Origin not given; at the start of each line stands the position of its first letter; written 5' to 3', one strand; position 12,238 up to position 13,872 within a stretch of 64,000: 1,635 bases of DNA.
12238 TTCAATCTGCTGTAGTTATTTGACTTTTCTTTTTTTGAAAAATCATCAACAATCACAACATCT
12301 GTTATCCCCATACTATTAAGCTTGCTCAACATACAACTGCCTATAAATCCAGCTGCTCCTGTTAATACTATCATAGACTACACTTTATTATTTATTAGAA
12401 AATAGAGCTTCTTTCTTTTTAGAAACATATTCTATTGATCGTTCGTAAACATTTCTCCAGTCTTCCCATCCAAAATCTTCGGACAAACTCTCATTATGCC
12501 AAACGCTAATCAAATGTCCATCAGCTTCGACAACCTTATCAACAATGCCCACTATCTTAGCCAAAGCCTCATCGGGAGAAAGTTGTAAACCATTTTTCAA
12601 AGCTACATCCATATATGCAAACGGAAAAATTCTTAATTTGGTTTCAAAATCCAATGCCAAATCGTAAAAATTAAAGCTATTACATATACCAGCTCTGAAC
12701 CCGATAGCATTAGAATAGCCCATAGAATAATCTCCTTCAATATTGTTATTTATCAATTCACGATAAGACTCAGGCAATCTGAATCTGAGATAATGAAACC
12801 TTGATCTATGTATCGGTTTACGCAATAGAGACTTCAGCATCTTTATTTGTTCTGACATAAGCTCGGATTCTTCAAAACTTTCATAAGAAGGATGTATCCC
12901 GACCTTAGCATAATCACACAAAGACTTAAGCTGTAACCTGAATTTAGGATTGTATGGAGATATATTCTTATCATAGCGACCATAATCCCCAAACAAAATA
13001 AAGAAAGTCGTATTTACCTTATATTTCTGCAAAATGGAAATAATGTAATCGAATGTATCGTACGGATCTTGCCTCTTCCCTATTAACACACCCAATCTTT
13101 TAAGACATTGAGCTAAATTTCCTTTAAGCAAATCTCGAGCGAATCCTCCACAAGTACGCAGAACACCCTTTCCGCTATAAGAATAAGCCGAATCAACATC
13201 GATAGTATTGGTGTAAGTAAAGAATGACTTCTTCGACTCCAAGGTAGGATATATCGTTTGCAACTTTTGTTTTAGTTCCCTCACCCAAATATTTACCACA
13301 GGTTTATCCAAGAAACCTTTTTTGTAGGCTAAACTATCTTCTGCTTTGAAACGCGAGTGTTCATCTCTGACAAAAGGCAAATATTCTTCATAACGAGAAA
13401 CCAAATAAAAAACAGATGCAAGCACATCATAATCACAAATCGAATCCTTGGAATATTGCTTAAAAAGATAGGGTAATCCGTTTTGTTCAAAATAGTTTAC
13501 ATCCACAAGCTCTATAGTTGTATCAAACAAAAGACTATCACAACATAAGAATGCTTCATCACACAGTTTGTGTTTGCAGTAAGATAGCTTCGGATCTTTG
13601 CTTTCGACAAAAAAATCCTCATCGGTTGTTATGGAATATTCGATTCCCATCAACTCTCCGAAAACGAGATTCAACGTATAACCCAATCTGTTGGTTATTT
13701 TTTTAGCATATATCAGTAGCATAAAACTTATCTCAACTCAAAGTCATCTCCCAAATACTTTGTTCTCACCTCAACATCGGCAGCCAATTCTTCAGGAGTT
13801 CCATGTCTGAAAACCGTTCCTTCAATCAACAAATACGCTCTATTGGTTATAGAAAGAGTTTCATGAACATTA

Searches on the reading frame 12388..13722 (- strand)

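Call 68: search_protein_families(library=pfam, proteins=[window:12388-13722:-], max_evalue=0.0001)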
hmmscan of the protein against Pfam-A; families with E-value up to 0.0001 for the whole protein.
window:12388-13722:- (444 aa): 1 family
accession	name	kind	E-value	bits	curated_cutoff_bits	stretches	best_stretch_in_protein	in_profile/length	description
PF23019.1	DUF7033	-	7.1e-34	116.5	27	1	97-183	2-88/90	Family of unknown function (DUF7033)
